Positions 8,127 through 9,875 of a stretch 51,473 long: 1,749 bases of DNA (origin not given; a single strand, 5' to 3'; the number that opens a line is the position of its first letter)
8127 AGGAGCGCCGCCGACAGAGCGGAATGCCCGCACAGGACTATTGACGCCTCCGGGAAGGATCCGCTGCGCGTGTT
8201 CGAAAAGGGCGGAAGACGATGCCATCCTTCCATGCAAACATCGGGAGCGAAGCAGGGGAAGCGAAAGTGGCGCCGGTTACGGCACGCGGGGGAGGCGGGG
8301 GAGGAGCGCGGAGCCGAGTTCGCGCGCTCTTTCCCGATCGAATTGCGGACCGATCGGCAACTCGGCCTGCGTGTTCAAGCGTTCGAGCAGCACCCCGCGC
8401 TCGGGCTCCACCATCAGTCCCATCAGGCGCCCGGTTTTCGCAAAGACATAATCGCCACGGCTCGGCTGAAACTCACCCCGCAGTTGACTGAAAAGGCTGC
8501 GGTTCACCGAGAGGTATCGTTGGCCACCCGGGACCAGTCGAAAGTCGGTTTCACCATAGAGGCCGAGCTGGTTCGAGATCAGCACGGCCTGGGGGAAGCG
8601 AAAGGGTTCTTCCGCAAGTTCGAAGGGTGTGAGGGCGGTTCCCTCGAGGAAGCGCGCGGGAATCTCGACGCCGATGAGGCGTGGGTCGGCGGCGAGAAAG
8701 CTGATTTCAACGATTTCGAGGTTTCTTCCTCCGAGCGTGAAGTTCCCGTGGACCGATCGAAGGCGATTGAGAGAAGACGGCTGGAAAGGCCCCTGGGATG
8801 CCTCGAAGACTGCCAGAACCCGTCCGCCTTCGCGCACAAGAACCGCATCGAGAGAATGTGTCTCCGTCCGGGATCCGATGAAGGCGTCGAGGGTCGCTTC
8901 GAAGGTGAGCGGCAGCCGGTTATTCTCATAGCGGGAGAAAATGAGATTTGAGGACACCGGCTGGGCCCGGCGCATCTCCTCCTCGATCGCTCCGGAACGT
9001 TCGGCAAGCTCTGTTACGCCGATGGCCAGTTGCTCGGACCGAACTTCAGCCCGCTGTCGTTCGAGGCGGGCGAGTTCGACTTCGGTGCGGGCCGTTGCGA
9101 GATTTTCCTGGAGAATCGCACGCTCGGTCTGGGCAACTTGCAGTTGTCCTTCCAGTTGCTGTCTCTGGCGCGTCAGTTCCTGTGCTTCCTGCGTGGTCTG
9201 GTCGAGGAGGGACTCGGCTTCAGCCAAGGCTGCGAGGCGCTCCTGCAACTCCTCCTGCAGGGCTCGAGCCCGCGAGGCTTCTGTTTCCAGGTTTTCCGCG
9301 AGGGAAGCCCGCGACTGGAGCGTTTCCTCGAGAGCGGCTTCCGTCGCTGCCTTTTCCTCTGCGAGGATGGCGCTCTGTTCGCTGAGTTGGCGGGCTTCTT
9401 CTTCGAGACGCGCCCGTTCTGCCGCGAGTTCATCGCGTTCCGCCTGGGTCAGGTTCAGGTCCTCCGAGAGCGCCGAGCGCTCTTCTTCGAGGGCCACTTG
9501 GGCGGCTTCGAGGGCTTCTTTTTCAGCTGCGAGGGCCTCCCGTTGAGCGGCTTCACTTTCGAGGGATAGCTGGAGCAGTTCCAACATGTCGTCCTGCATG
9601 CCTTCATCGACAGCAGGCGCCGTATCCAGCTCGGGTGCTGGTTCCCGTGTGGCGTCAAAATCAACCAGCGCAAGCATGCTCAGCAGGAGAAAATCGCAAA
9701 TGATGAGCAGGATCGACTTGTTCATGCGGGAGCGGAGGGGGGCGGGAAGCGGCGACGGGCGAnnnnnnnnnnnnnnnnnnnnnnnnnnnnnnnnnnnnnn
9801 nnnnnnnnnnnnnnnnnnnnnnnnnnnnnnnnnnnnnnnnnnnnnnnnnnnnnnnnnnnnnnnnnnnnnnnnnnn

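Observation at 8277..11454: Candidate undescribed ion-driven membrane motor: MotA/ExbB-like protein plus Asp-in-TM coiled-coil partner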

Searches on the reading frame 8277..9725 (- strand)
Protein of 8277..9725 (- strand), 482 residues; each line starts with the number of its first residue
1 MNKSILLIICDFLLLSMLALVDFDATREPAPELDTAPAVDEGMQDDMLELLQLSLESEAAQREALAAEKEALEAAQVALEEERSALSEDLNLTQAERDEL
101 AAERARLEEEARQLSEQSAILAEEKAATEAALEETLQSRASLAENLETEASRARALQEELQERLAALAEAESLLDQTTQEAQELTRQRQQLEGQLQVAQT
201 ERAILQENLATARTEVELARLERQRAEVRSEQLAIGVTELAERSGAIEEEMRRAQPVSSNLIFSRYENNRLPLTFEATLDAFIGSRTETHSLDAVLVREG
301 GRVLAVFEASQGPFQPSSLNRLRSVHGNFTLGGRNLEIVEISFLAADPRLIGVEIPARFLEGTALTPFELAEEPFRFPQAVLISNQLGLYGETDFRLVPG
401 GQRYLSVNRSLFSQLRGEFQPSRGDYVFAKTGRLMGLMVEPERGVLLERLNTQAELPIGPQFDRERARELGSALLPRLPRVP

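Call 3: search_protein_families(library=pfam, proteins=[window:8277-9725:-], max_evalue=10)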
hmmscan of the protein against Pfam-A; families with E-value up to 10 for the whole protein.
window:8277-9725:- (482 aa): 1 family
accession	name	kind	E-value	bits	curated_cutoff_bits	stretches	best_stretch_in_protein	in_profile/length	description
PF21662.3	WipA_N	-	2.2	9.2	27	1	158-216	35-94/105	WipA, alpha-helical hairpin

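Call 4: search_protein_families(library=ncbifam, proteins=[window:8277-9725:-], max_evalue=10)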
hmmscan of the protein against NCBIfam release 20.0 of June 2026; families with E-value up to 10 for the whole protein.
window:8277-9725:- (482 aa): 15 families
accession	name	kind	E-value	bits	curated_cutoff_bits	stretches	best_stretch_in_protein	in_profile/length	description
TIGR02168.1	SMC_prok_B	equivalog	3.3e-07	28.4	567.35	1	46-255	728-937/1181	chromosome segregation protein SMC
TIGR02169.1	SMC_prok_A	equivalog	0.0073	14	729.4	1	48-254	212-419/1165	chromosome segregation protein SMC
TIGR01843.1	type_I_hlyD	subfamily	0.024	13.6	208.65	1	56-221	113-273/422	HlyD family type I secretion periplasmic adaptor subunit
NF003034.1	PRK03918.1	equivalog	0.089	10.7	700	1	55-251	226-421/878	DNA double-strand break repair ATPase Rad50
TIGR04523.1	Mplasa_alph_rch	subfamily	0.13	10.1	270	1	49-212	373-536/745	helix-rich protein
TIGR01069.2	mutS2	equivalog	0.15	10.3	400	1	64-236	510-679/790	endonuclease MutS2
NF041378.1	XopZ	subfamily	0.18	9.7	1300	1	49-244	164-358/1292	XopZ family type III secretion system effector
NF045780.1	TrlF_fam_ATP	equivalog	0.19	10.4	350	1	54-244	474-696/944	TrlF family AAA-like ATPase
NF043058.1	T4SS_LegC2C7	subfamily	0.32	9.9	350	1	70-223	111-261/348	LegC2/C7 family Dot/Icm T4SS effector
NF038350.1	taxis_HmpF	equivalog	0.39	9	200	1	54-220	125-287/553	pilus motility taxis protein HmpF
NF041035.1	Rad50_Halo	equivalog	0.89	7.8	1000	1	58-229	249-413/883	DNA double-strand break repair ATPase Rad50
NF041034.1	Rad50_Sulf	equivalog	0.99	7.2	1000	1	64-251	476-665/872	DNA double-strand break repair ATPase Rad50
NF045487.1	ASRP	equivalog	1.3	7.5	300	1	128-253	311-433/593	archaea-specific SMC-related protein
TIGR02231.1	TIGR02231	subfamily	4.7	5.8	112.6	1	74-228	40-195/524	mucoidy inhibitor MuiA family protein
NF002572.0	PRK02224.1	equivalog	9.7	4.3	1087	0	55-235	267-468/888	DNA double-strand break repair ATPase Rad50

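Call 6: find_homologous_proteins(query=window:8277-9725:-)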
Query window:8277-9725:- (482 aa): 147 proteins with E <= 0.001 among 8000 candidates; the best 120 are listed.
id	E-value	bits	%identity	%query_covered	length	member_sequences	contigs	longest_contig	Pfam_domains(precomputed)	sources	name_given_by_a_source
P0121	6.8e-289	976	100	100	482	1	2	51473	-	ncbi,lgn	-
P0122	3.0e-159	549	59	100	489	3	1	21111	-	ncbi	-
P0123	2.9e-156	539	58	99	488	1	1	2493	-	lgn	-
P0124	7.5e-155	535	60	100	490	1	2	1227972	-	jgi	jgi:hypothetical protein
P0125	5.4e-153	529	58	98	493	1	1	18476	-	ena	-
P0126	9.7e-144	498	57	100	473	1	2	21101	-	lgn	-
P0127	1.2e-129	452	52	99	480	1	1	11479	-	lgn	-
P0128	7.3e-127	442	52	99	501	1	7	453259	-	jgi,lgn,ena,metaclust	metaclust:\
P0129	5.9e-125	436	51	99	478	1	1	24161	-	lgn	-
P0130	8.6e-121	422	50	100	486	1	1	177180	-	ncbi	-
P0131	1.5e-119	418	48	100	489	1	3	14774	-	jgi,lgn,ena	-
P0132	8.3e-103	363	43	99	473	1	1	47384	-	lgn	-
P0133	6.3e-102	360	45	98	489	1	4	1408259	-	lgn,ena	-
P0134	8.3e-99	350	43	99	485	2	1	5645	-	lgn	-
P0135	9.2e-96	340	44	99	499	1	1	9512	-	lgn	-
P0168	7.0e-54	202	34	100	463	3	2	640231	-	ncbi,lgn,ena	-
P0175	6.0e-53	199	34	85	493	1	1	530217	-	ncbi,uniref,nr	ncbi:hypothetical protein [Pelagicoccus sp. SDUM812003]|uniref:hypothetical protein n=1 Tax=Pelagico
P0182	1.5e-51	194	34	96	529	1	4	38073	-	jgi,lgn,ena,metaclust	metaclust:\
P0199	5.9e-50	189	34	98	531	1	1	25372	-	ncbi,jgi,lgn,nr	ncbi:MAG: hypothetical protein GVY36_13715 [Verrucomicrobia bacterium]|jgi:uncharacterized protein Y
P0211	1.9e-48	184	34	96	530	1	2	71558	-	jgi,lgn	-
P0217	1.8e-47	181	31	100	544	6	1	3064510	-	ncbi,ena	-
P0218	3.3e-47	180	33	100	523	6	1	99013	-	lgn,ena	-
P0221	9.1e-47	179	31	100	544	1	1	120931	-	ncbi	-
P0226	1.1e-45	175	33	100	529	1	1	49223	-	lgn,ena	-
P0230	6.4e-45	173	32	100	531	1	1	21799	-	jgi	jgi:uncharacterized protein YoxC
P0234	1.1e-43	169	30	81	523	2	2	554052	-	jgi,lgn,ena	jgi:X-X-X-Leu-X-X-Gly heptad repeat protein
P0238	3.9e-43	167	29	100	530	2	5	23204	-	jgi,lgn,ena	jgi:uncharacterized protein YoxC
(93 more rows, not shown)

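Call 9: search_protein_families(library=padloc, proteins=[window:8277-9725:-], max_evalue=10)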
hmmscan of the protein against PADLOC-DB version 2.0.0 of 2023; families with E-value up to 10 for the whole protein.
window:8277-9725:- (482 aa): 20 families
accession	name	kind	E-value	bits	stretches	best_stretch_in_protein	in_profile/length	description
PDLC00581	JetC3|JetC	-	0.0047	12.8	1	69-254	714-895/1473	DUF3584 domain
PDLC02668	DndD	-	0.012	12.6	1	40-224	340-518/659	DndD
PDLC03865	LmuB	-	0.016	11.4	1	65-227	301-744/1007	-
PDLC00580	JetC3|JetC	-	0.018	11.2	1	60-226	263-433/1068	DUF3584 domain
PDLC00551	JetC2|JetC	-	0.023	10.5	1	48-254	743-947/1365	DUF3584 domain; MukB-like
PDLC02667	DndD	-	0.033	11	1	57-218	203-363/657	DndD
PDLC00582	JetC3|JetC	-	0.051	9.3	1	48-235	793-973/1472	DUF3584 domain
PDLC00519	JetC1|JetC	-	0.061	9.5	1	57-231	267-442/1097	DUF3584 domain; MukB-like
PDLC03861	LmuB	-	0.23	7.3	1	37-260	411-626/1213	-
PDLC00249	LmuB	-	0.32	7.6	1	61-255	201-404/565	AAA ATPase domain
PDLC00583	JetC3|JetC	-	1.9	4.1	1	52-253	285-483/1471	DUF3584 domain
PDLC02730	PbeC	-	2.3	4.8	1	102-228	369-498/651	PbeC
PDLC00517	JetC1|JetC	-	2.3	4.4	1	68-252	298-476/1119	DUF3584 domain; MukB-like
PDLC00254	LmuB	-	2.6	4.6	1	109-203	182-278/563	AAA ATPase domain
PDLC03868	LmuB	-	2.8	4.1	2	42-161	662-781/1035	-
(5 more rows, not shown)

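Call 31: search_protein_families(library=pfam, alignment_id=A2, max_evalue=1)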
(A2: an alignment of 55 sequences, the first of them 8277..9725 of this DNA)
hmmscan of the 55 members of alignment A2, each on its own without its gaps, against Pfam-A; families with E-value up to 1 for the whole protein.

A. member 1, window:8277-9725:- (482 aa): 0 families

B. families by the number of members that match (of 55 scanned): 92 families (the first 25 are shown)
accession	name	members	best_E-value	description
PF08614.16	ATG16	12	0.0021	Autophagy protein 16 (ATG16)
PF06785.16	UPF0242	10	5.8e-05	Uncharacterised protein family (UPF0242) N-terminus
PF13851.11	GAS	10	0.0026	Growth-arrest specific micro-tubule binding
PF24423.1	OVT1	8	0.0013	Major antigen, helical domain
PF25762.1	HAUS1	8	0.0091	HAUS augmin-like complex subunit 1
PF25450.1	Rab11-FIP3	7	0.00094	Rab11-FIP3-like domain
PF10473.14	CENP-F_leu_zip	6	6.3e-05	Leucine-rich repeats of kinetochore protein Cenp-F/LEK1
PF07889.17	DUF1664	6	0.017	Protein of unknown function (DUF1664)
PF20492.3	ERM_helical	5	0.0062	Ezrin/radixin/moesin, alpha-helical domain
PF16454.10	PI3K_P85_iSH2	5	0.027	Phosphatidylinositol 3-kinase regulatory subunit P85 inter-SH2 domain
PF06818.20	Fez1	5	0.048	Fez1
PF13870.11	CCDC113_CCDC96_CC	4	0.0063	CCDC113/CCDC96, coiled-coil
PF17675.6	APG6_N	4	0.11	Apg6 coiled-coil region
PF20667.3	Sec10_N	3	0.0008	Exocyst complex component Sec10, N-terminal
PF24627.1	PUMA_CC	3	0.0015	PUMA coiled-coil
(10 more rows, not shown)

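Call 90: find_encoding_contigs(protein=P0217, flank=6000, max_places=1)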
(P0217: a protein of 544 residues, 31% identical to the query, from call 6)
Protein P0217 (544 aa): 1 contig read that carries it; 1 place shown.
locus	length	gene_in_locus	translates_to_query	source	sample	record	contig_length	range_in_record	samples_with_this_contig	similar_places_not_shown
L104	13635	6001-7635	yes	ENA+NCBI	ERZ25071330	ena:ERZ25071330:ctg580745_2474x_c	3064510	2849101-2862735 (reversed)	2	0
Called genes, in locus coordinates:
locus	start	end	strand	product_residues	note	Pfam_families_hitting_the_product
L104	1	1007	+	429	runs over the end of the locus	PF19295:SufBD_N, PF01458:SUFBD_core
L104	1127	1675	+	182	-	PF01883:FeS_assembly_P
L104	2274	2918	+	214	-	-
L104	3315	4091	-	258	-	PF01209:Ubie_methyltran, PF13489:Methyltransf_23, PF13847:Methyltransf_31, PF08241:Methyltransf_11, PF08242:Methyltransf_12, PF13649:Methyltransf_25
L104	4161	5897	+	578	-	-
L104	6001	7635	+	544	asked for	-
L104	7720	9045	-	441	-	PF13495:Phage_int_SAM_4, PF00589:Phage_integrase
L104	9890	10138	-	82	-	-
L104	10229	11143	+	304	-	-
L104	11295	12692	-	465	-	PF00078:RVT_1, PF08388:GIIM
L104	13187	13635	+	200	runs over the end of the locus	-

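Call 91: find_encoding_contigs(protein=P0168, flank=6000, max_places=1)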
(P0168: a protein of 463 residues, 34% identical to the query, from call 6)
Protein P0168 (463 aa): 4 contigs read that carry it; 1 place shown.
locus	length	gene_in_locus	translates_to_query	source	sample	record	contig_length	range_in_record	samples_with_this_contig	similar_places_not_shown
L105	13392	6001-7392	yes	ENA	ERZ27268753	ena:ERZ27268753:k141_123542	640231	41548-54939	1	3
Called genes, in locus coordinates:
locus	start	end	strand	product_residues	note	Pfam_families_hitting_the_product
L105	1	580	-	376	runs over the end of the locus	PF08447:PAS_3, PF07730:HisKA_3, PF13581:HATPase_c_2 (faint), PF02518:HATPase_c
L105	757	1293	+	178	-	PF00072:Response_reg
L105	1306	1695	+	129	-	PF00072:Response_reg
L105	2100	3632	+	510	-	PF13638:PIN_4, PF02562:PhoH, PF13604:AAA_30 (faint)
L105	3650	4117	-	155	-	PF01327:Pep_deformylase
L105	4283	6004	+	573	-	-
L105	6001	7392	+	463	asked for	-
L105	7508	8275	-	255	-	PF03099:BPL_LplA_LipB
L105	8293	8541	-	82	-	-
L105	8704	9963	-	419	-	PF03977:OAD_beta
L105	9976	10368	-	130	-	PF04277:OAD_gamma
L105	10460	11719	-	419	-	PF03977:OAD_beta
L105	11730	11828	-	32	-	-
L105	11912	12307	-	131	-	PF25984:BSH_YknX (faint), PF25919:BSH_CusB (faint), PF25973:BSH_CzcB (faint), PF01597:GCV_H (weak), PF00364:Biotin_lipoyl, PF25997:BSH_YhbJ (weak)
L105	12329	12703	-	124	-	-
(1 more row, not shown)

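Call 92: find_encoding_contigs(protein=P0175, flank=6000, max_places=1)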
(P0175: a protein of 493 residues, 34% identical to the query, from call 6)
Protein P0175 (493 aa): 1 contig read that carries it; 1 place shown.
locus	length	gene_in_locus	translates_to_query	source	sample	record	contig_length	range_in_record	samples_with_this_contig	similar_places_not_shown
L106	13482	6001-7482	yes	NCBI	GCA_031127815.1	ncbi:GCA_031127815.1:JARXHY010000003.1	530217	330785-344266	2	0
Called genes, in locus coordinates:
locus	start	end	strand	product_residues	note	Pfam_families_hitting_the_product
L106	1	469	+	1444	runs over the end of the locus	-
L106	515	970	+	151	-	-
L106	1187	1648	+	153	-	-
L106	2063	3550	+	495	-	PF13638:PIN_4, PF02562:PhoH, PF13604:AAA_30 (faint)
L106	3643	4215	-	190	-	PF01327:Pep_deformylase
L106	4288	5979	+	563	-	-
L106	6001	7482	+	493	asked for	-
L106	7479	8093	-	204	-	PF00891:Methyltransf_2 (weak), PF08241:Methyltransf_11, PF08242:Methyltransf_12, PF13649:Methyltransf_25, PF13847:Methyltransf_31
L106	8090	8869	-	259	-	-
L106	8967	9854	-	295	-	PF05552:MS_channel_1st_1, PF21088:MS_channel_1st, PF00924:MS_channel_2nd, PF21082:MS_channel_3rd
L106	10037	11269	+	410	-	PF00884:Sulfatase, PF01663:Phosphodiest (faint), PF16347:SGSH_C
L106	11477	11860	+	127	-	-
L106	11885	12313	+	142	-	PF00460:Flg_bb_rod (weak), PF06429:Flg_bbr_C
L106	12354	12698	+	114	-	PF02049:FliE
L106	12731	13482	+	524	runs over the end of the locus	PF01514:YscJ_FliF, PF08345:YscJ_FliF_C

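Call 103: search_protein_families(library=pfam, proteins=[P0217, P0218, P0221, P0226, P0230, P0234, P0238, P0199, P0211, P0182], max_evalue=0.01)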
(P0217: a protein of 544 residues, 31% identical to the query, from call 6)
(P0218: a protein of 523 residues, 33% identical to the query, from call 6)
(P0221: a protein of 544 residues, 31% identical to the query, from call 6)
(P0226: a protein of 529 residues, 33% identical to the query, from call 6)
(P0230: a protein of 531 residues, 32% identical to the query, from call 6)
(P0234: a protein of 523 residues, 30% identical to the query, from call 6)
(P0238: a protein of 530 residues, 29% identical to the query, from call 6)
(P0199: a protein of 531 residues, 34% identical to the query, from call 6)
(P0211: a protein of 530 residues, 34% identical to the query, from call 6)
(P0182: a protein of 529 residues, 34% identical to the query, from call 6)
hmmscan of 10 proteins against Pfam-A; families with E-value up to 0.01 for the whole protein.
P0217 (544 aa): 1 family
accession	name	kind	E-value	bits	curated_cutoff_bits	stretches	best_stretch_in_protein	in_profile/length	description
PF20667.3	Sec10_N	-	0.0014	19.2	27.4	1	229-305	14-91/118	Exocyst complex component Sec10, N-terminal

P0218 (523 aa): 0 families

P0221 (544 aa): 1 family
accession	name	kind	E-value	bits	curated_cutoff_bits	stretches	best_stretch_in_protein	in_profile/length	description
PF20667.3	Sec10_N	-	0.0008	19.9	27.4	1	233-305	18-91/118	Exocyst complex component Sec10, N-terminal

P0226 (529 aa): 0 families

P0230 (531 aa): 0 families

P0234 (523 aa): 0 families

P0238 (530 aa): 0 families

P0199 (531 aa): 0 families

P0211 (530 aa): 0 families

P0182 (529 aa): 0 families
